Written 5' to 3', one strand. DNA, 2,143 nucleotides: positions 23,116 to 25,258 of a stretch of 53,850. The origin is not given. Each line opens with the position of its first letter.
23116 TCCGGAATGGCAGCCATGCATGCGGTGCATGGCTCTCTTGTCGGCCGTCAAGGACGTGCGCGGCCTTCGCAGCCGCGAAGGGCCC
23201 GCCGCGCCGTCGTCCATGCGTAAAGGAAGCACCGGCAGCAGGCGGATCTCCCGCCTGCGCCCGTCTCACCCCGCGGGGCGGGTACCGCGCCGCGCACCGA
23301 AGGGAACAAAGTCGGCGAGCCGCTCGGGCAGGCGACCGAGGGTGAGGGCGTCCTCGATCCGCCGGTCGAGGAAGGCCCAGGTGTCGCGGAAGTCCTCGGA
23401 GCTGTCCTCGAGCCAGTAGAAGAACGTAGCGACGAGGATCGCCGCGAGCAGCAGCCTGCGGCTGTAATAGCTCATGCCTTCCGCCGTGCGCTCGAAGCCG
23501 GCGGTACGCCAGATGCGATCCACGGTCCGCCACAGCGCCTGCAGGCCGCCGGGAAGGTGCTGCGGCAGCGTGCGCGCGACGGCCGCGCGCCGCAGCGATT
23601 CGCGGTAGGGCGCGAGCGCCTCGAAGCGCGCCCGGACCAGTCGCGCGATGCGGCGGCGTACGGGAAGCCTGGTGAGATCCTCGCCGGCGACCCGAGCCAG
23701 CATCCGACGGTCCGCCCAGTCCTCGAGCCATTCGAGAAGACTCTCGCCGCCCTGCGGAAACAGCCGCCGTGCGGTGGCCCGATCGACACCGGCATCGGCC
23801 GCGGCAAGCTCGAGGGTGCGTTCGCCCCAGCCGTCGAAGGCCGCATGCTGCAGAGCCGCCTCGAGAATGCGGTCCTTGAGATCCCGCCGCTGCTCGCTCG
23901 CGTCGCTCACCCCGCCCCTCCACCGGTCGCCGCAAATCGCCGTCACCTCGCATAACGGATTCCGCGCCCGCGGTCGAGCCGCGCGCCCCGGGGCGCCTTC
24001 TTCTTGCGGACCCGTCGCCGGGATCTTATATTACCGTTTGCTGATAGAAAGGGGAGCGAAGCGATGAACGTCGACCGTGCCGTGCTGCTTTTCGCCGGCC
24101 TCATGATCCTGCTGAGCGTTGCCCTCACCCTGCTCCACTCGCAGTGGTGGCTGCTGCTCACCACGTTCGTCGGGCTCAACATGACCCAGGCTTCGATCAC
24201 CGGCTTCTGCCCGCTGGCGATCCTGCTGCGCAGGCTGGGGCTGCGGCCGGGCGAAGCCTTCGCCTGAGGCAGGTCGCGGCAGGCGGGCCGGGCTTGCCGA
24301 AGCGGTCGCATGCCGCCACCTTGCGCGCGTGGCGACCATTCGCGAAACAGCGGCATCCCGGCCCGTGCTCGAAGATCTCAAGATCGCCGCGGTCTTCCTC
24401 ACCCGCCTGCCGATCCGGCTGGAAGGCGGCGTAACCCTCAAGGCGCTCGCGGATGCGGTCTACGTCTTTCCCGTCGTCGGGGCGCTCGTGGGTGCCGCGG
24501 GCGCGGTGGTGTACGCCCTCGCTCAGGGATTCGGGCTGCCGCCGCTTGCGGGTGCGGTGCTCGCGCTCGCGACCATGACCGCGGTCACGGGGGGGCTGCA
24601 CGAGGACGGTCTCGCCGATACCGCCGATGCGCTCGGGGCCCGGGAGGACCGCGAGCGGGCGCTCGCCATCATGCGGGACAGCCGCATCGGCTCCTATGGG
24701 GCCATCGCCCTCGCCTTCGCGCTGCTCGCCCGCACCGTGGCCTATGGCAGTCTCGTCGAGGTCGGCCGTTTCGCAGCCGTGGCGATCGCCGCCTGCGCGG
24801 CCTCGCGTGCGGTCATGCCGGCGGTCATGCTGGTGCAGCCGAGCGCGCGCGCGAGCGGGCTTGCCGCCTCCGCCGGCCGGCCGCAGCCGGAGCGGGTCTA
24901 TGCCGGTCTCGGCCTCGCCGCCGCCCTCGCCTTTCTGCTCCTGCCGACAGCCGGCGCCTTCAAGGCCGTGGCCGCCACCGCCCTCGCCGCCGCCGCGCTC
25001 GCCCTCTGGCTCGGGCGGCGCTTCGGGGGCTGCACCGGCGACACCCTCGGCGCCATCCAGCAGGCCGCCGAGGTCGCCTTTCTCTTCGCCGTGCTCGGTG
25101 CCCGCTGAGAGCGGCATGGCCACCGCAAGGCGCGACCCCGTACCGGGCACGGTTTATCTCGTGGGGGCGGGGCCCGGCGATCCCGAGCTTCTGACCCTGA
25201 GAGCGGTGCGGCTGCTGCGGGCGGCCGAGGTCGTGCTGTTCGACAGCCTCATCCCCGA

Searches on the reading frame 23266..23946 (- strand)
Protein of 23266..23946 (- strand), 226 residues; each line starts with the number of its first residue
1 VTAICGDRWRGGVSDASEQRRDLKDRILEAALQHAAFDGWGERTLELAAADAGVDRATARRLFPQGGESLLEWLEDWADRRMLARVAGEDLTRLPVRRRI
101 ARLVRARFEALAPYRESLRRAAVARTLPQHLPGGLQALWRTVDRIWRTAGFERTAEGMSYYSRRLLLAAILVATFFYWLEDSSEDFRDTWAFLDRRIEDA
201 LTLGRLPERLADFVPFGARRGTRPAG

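Call 7: search_protein_families(library=pfam, proteins=[window:23266-23946:-])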
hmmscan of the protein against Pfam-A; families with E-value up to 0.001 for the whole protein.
window:23266-23946:- (226 aa): 1 family
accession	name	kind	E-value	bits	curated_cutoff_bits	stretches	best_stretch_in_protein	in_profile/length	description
PF08511.16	COQ9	-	4.3e-23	81.2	20.5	1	133-203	3-71/72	COQ9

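Call 9: find_related_loci(query=window:23266-23946:-, collection=genome_contigs, flank=2500)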
Query window:23266-23946:- (226 aa) in genome_contigs; peptide patterns used: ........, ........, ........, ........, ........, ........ (x = any residue, [..] = any of these).
92 stretches matched a pattern; 32 encode a relative of the query (tblastn E <= 1e-3); 32 distinct loci.
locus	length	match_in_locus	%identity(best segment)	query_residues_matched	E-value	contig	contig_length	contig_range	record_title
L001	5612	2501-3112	74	13-215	3e-90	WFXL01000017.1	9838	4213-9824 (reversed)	MAG: Rhodospirillales bacterium isolate S141_52 k151_138224, whole genome shotgun sequence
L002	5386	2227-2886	69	6-220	5e-88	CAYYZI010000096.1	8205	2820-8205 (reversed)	MAG TPA_asm: uncultured Geminicoccaceae bacterium isolate SRP216583_co2_97 genome assembly, contig: NODE_7464_length_820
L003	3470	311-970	69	15-225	8e-86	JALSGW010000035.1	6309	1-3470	MAG: Alphaproteobacteria bacterium isolate 354-166_maxbin2_scaf2bin.177 354-166_scaffold_11915_c1, whole genome shotgun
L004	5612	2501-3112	70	12-214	2e-84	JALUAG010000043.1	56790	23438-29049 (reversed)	MAG: Alphaproteobacteria bacterium isolate S141_metabat2_scaf2bin.212 S141_NODE_284_length_56790_cov_7.487779, whole gen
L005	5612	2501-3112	69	12-214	1e-84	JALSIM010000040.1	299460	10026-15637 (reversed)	MAG: Alphaproteobacteria bacterium isolate 354-166_metabat2_scaf2bin.034 354-166_scaffold_8_c1, whole genome shotgun seq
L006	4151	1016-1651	68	6-214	1e-84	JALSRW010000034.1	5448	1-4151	MAG: Alphaproteobacteria bacterium isolate 356-308_metabat2_scaf2bin.010 356-308_scaffold_11433_c1, whole genome shotgun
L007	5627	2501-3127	68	13-220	1e-81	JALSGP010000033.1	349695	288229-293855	MAG: Alphaproteobacteria bacterium isolate 354-166_maxbin2_scaf2bin.106 354-166_scaffold_5_c1, whole genome shotgun sequ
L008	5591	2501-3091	65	6-205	2e-75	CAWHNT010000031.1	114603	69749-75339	MAG: uncultured Alphaproteobacteria bacterium isolate MFD04850.bin.2.37 genome assembly, contig: contig_27354, whole gen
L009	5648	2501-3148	60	10-222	4e-74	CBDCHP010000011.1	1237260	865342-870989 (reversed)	MAG: Geminicoccaceae bacterium isolate 44459c5e-091d-4575-a5e1-810f64e7e4a0 genome assembly, contig: contig_11, whole ge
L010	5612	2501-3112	60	9-213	1e-73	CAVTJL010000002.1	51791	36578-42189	MAG: uncultured Alphaproteobacteria bacterium isolate MFD05684.bin.1.143 genome assembly, contig: contig_29467, whole ge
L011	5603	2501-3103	61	13-214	1e-72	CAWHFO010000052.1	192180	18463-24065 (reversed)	MAG: uncultured Alphaproteobacteria bacterium isolate MFD00822.bin.2.182 genome assembly, contig: contig_49602, whole ge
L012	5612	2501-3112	60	4-206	1e-68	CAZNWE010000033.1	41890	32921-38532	MAG TPA_asm: uncultured Geminicoccaceae bacterium isolate SRP141376_co4_231 genome assembly, contig: NODE_1635_length_41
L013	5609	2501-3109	59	13-214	1e-67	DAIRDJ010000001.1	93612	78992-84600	MAG TPA_asm: Geminicoccaceae bacterium isolate CTOTU7348 NODE_162_length_93612_cov_11.811612, whole genome shotgun seque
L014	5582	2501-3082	60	14-206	2e-65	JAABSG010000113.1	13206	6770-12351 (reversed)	MAG: Geminicoccaceae bacterium isolate S10.Bin091 Scaffold_110, whole genome shotgun sequence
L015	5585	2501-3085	61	13-206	4e-65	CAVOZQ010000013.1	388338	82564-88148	MAG: uncultured Alphaproteobacteria bacterium isolate MFD09779.bin.2.89 genome assembly, contig: contig_32758, whole gen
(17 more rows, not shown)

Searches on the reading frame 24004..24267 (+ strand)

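Call 7: search_protein_families(library=pfam, proteins=[window:24004-24267:+])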
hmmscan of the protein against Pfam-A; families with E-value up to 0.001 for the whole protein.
window:24004-24267:+ (87 aa): 1 family
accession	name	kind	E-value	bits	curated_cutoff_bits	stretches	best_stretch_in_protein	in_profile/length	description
PF11127.14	YgaP-like_TM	-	2.9e-10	40.6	25.3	1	22-76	7-59/66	Inner membrane protein YgaP-like, transmembrane domain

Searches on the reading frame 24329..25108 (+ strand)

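Call 7: search_protein_families(library=pfam, proteins=[window:24329-25108:+])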
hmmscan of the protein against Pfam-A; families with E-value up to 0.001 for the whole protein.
window:24329-25108:+ (259 aa): 1 family
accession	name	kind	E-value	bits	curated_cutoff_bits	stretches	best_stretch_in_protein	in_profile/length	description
PF02654.20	CobS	-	7.9e-49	167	23.2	1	22-252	3-206/207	Cobalamin-5-phosphate synthase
